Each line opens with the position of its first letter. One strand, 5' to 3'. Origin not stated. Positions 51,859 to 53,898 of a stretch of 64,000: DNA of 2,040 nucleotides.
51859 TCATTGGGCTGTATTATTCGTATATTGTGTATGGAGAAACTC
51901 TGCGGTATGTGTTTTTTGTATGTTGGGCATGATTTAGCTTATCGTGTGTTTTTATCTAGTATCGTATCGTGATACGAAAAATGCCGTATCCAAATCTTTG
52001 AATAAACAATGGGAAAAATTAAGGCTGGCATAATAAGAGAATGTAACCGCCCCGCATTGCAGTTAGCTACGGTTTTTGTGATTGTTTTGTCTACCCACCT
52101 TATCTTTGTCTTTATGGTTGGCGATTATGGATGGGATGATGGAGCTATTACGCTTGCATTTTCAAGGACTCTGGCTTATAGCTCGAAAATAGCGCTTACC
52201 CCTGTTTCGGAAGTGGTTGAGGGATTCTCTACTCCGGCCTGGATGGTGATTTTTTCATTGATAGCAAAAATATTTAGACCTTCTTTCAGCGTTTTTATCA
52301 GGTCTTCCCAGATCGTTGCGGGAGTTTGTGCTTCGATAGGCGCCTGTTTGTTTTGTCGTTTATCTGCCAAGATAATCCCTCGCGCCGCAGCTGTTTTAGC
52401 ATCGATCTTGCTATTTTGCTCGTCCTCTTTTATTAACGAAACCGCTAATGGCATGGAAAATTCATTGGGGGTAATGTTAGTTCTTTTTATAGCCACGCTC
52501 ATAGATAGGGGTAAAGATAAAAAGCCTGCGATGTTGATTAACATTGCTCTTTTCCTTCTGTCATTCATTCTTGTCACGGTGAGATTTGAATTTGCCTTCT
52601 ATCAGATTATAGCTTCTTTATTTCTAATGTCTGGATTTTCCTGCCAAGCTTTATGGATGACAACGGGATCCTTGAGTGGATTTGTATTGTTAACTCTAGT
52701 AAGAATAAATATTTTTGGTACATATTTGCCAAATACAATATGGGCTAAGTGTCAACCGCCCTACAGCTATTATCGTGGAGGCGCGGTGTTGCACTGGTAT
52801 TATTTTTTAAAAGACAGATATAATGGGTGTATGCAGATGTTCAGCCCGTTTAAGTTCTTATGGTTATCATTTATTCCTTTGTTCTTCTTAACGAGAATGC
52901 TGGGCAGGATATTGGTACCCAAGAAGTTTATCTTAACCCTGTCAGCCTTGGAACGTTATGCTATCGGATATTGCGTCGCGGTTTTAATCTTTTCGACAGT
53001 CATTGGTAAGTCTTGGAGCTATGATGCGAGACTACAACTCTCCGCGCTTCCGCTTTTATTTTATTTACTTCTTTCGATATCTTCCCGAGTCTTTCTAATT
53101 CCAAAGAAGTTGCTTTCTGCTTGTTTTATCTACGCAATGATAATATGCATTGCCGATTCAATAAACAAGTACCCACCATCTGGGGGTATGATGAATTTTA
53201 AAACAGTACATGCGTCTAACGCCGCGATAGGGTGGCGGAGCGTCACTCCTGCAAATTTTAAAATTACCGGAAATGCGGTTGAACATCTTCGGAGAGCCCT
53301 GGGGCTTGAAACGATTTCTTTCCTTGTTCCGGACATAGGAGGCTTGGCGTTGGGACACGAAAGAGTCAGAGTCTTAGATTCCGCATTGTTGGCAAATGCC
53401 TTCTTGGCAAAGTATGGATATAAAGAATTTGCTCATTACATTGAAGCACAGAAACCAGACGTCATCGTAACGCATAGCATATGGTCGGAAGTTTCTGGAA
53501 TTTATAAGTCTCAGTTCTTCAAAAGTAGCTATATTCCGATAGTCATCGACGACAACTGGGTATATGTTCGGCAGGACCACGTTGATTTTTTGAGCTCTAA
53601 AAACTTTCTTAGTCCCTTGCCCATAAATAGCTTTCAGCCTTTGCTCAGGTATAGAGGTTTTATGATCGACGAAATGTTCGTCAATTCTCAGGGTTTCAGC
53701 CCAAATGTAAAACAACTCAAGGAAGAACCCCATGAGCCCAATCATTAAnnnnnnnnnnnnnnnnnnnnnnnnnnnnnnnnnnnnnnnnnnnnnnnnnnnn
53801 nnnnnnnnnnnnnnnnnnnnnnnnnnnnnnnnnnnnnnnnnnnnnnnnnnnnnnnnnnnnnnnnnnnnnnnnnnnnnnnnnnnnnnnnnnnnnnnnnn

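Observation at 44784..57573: AT-richer accessory island devoted to glycan methylation and modification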

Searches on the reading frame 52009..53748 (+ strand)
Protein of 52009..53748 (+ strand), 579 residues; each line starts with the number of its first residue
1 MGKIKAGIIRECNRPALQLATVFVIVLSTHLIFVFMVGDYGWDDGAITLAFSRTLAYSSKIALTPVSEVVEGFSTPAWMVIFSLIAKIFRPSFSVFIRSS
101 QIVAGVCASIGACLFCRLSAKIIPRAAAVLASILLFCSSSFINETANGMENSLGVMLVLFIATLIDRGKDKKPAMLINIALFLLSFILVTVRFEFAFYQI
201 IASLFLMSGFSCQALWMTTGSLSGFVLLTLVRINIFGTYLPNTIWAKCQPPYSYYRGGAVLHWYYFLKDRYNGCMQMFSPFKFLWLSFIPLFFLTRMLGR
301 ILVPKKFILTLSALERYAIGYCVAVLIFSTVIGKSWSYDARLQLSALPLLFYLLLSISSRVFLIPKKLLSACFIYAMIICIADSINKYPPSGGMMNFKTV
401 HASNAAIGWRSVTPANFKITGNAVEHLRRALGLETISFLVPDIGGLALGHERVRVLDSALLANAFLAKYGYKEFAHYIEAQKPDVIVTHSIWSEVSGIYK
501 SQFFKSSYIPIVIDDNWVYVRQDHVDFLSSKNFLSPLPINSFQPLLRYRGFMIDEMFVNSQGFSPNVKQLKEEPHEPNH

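Call 4: search_protein_families(library=pfam, proteins=[window:52009-53748:+], max_evalue=0.01)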
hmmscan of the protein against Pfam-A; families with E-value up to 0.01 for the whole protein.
window:52009-53748:+ (579 aa): 0 families

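Call 14: search_protein_families(library=ncbifam, proteins=[window:52009-53748:+], max_evalue=0.01)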
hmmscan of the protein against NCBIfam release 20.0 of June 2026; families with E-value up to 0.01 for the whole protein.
window:52009-53748:+ (579 aa): 0 families

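Call 18: find_encoding_contigs(protein=window:52009-53748:+, flank=10000, max_places=8)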
Protein window:52009-53748:+ (579 aa): 2 contigs read that carry it; 2 places shown.
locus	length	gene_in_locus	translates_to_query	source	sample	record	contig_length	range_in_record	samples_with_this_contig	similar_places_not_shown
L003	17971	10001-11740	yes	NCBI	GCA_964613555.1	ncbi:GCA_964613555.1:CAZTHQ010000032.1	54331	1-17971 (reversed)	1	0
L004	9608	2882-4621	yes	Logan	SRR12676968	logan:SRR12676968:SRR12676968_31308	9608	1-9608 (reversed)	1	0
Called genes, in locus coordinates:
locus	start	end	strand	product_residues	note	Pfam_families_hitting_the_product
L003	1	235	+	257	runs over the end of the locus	PF01171:ATP_bind_3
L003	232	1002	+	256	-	PF00977:His_biosynth, PF02581:TMP-TENI (faint), PF01207:Dus (faint), PF03060:NMO (faint), PF05690:ThiG (faint)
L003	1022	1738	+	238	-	PF01738:DLH (weak), PF20434:BD-FAE (weak), PF05448:AXE1 (faint), PF12146:Hydrolase_4 (faint), PF00326:Peptidase_S9 (faint), PF02230:Abhydrolase_2, PF10503:Esterase_PHB (weak)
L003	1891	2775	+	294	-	PF01758:SBF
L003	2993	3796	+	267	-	-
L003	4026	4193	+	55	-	-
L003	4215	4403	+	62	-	-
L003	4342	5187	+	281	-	PF05050:Methyltransf_21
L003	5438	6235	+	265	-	-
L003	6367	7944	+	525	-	PF02310:B12-binding, PF04055:Radical_SAM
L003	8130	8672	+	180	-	PF00484:Pro_CA (weak)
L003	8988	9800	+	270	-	PF05050:Methyltransf_21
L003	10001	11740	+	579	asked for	-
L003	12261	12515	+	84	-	PF16822:ALGX (weak)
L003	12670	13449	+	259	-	PF13578:Methyltransf_24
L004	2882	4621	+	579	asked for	-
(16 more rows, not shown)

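Call 26: find_homologous_proteins(query=window:52009-53748:+, max_evalue=0.001)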
Query window:52009-53748:+ (579 aa): 82 proteins with E <= 0.001 among 8000 candidates.
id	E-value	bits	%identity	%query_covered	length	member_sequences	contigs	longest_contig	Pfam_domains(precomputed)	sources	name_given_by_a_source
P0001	0.0e+0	1298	100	100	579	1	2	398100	-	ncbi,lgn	ncbi:MAG: hypothetical protein WCI77_00900 [Candidatus Omnitrophota bacterium]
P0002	2.4e-109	385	38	98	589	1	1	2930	-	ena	-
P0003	3.5e-109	384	38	98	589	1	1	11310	-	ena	-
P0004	3.0e-106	375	38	94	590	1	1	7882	-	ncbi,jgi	jgi:hypothetical protein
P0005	2.1e-101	359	38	94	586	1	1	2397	-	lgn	-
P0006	2.7e-87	312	38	94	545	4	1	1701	-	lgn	-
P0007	4.8e-81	291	35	96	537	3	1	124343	-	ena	-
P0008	3.4e-78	282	35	94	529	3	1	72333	-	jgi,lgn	jgi:hypothetical protein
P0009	7.4e-78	281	35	91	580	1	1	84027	-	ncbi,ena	-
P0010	1.7e-77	280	35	91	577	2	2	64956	-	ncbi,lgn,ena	-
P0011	4.8e-77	278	35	92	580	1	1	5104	-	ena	-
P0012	4.9e-77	278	35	91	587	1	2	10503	-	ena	-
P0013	5.0e-77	278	33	95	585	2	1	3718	-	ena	-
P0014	2.0e-74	269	33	95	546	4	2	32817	-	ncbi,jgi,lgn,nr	ncbi:MAG: hypothetical protein QOI01_213 [Mycobacterium sp.]|jgi:hypothetical protein|nr:hypothetica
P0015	3.0e-72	262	32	97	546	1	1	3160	-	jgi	jgi:hypothetical protein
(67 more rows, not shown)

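Call 27: find_encoding_contigs(protein=P0003, flank=10000, max_places=2)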
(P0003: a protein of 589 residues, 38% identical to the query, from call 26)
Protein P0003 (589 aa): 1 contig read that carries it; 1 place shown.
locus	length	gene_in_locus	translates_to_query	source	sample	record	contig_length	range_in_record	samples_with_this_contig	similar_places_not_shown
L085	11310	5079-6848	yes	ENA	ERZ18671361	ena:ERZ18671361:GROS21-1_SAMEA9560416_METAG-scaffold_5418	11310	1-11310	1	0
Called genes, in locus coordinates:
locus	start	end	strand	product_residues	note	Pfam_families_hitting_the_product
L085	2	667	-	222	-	?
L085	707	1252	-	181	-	-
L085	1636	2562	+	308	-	PF01040:UbiA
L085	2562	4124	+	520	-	PF12710:HAD, PF03706:LPG_synthase_TM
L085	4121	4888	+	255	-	PF03706:LPG_synthase_TM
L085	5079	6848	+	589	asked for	-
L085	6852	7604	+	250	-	PF00106:adh_short, PF08659:KR, PF13561:adh_short_C2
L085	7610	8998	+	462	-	PF01565:FAD_binding_4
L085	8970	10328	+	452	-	-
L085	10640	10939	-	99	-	-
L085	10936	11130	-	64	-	-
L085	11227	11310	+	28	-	?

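Call 28: find_encoding_contigs(protein=P0007, flank=10000, max_places=2)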
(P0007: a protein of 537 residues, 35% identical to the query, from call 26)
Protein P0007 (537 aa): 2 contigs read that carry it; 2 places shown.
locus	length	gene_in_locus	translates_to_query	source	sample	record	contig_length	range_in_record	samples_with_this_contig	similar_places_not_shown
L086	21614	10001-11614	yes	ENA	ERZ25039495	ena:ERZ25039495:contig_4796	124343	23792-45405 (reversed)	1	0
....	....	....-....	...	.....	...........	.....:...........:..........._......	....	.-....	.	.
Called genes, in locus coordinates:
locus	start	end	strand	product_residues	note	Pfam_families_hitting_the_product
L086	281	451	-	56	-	-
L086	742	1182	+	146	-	PF00589:Phage_integrase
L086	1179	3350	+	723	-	PF00589:Phage_integrase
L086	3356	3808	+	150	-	PF19776:DUF6262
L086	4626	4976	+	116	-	PF07592:DDE_Tnp_ISAZ013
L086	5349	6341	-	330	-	-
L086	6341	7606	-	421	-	PF13439:Glyco_transf_4 (weak)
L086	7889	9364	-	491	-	PF13727:CoA_binding_3, PF02397:Bac_transf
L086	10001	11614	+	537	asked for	-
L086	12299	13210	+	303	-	PF00535:Glycos_transf_2 (weak)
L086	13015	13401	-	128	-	-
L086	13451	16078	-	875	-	PF01266:DAO (weak), PF05199:GMC_oxred_C, PF01073:3Beta_HSD, PF01370:Epimerase, PF04321:RmlD_sub_bind (weak), PF05368:NmrA (weak), PF13460:NAD_binding_10, PF07993:NAD_binding_4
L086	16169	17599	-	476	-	PF01943:Polysacc_synt, PF13440:Polysacc_synt_3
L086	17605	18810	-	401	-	PF13439:Glyco_transf_4, PF13477:Glyco_trans_4_2 (weak), PF13579:Glyco_trans_4_4, PF00534:Glycos_transf_1, PF13692:Glyco_trans_1_4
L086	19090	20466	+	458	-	-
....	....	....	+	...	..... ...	-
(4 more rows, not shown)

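Call 29: find_encoding_contigs(protein=P0009, flank=10000, max_places=2)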
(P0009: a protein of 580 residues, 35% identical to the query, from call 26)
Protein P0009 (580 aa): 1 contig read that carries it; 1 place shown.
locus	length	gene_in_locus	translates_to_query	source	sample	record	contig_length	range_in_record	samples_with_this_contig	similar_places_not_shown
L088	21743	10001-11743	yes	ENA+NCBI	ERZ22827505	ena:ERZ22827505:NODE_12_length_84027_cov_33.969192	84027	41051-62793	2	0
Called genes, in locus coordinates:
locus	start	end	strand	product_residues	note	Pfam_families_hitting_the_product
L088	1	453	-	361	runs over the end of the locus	PF13620:CarboxypepD_reg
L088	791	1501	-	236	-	PF01113:DapB_N, PF03435:Sacchrp_dh_NADP (faint), PF05173:DapB_C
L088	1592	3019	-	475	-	PF00696:AA_kinase, PF13840:ACT_7 (faint), PF22468:ACT_9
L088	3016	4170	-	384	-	PF01118:Semialdhyde_dh, PF02774:Semialdhyde_dhC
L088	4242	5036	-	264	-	PF13620:CarboxypepD_reg (weak)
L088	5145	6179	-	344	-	PF00180:Iso_dh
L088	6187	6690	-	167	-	PF22811:Zn_ribbon_NrdR, PF03477:ATP-cone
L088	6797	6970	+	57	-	-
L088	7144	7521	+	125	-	PF13744:HTH_37, PF01381:HTH_3 (weak)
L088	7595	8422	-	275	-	-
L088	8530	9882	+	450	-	PF04932:Wzy_C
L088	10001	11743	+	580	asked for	-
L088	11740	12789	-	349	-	PF03706:LPG_synthase_TM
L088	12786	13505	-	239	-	PF01464:SLT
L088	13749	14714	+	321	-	PF13091:PLDc_2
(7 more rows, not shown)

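Call 57: predict_structure(alignment_id=A1)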
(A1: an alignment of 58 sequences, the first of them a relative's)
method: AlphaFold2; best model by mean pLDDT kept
length: 579 residues; sequences in the alignment: 58
mean_pLDDT: 90.3   pTM: 0.91
mean pLDDT of the five models: 90.3, 89.1, 89.1, 88.9, 88.5
residues with pLDDT >= 90: 440; 70-90: 86; 50-70: 31; < 50: 22
segments of 3 or more residues with pLDDT < 50: 391-409, 577-579
pLDDT, mean of each block of 10 residues (from residue 1): 58 83 98 95 94 98 98 95 98 98 98 98 96 96 96 98 92 86 98 96 94 96 97 96 91 74 89 93 88 85 80 96 97 89 96 94 91 94 78 41 45 90 97 98 96 98 96 97 97 96 98 95 98 90 74 93 90 62
secondary structure, 60 per line:
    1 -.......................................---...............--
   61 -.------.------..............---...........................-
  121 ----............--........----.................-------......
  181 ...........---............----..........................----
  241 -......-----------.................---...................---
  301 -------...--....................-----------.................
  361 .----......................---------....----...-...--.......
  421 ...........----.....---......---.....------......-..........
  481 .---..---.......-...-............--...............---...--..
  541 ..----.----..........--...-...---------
elements in order: H2-40 H44-58 H76-89 H93-119 H125-136 H139-146 H151-167 H175-191 H195-206 H211-236 H242-247 H259-275 H279-297 H313-332 H344-361 H366-387 H397-400 H414-431 E436-440 H444-449 E453-457 H464-469 H471-481 H490-496 H502-507 E508-513 E516-521 H522-530 E534-536 H539-542 H552-561 E568-570

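Call 60: fold_search(model_id=the predicted structure, library=pdb)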
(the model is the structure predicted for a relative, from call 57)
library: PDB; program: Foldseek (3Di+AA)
matches with E <= 10: 302; with E <= 0.001: 17
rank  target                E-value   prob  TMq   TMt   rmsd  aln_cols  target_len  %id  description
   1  9dlf_C                6.4e-07  1.00  0.54  0.51   6.5       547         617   15  Arabinosyltransferase AftB in complex with Fab_B3 (released 2025-06-25)
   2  9dlh                  3.3e-06  1.00  0.54  0.52   6.7       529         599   16  donor substrate analog-bound AftB (released 2025-06-25)
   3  6c26_A                1.2e-05  1.00  0.47  0.43  12.7       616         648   12  The Cryo-EM structure of a eukaryotic oligosaccharyl transferase complex (released 2018-01-31)
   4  6ezn_F                2.5e-05  1.00  0.46  0.42  12.8       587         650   13  Cryo-EM structure of the yeast oligosaccharyltransferase (OST) complex (released 2018-01-17)
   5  6s7o_A                2.5e-05  1.00  0.46  0.41  10.8       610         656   14  Cryo-EM structure of human oligosaccharyltransferase complex OST-A (released 2019-12-18)
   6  6ftg_5                3.0e-05  1.00  0.49  0.44  14.1       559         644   14  Subtomogram average of OST-containing ribosome-translocon complexes from canine rough microsomal membranes (released 2018-03-21)
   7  6s7t_A                4.4e-05  1.00  0.47  0.39  10.8       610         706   12  Cryo-EM structure of human oligosaccharyltransferase complex OST-B (released 2019-12-18)
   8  9s6u_A                5.2e-05  1.00  0.40  0.42   9.1       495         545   12  Ternary cryo-EM structure of human ALG9 with Dol25-PP-GlcNAc2Man8, Dol25-P-Man and Fab (released 2026-03-18)
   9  8if8_B                9.9e-05  1.00  0.47  0.45   9.7       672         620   11  Arabinosyltransferase AftA (released 2023-05-31)
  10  9s6s_A                1.0e-04  1.00  0.44  0.46  11.4       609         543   11  Ternary cryo-EM structure of human ALG9 with Dol25-PP-GlcNAc2Man6, Dol25-P-Man and Fab (released 2026-03-18)
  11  8if8_C                1.5e-04  1.00  0.44  0.43  10.6       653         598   11  Arabinosyltransferase AftA (released 2023-05-31)
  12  9s6t_A                3.0e-04  1.00  0.45  0.52   8.3       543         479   11  Ternary cryo-EM structure of chicken ALG12 with Dol25-PP-GlcNAc2Man7, Dol25-P-Man, and Fab (released 2026-03-18)
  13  5f15                  3.0e-04  1.00  0.42  0.44  14.7       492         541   12  Crystal Structure of ArnT from Cupriavidus metallidurans bound to Undecaprenyl phosphate (released 2016-02-17)
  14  6x0o                  3.5e-04  1.00  0.29  0.17  15.1       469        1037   13  Single-Particle Cryo-EM Structure of Arabinosyltransferase EmbB from Mycobacterium smegmatis (released 2020-06-10)
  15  7e9s_A                7.8e-04  1.00  0.45  0.32  11.2       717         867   12  Archaeal oligosaccharyltransferase AglB from Archaeoglobus fulgidus in complex with an inhibitory peptide and a dolich (released 2021-09-08)
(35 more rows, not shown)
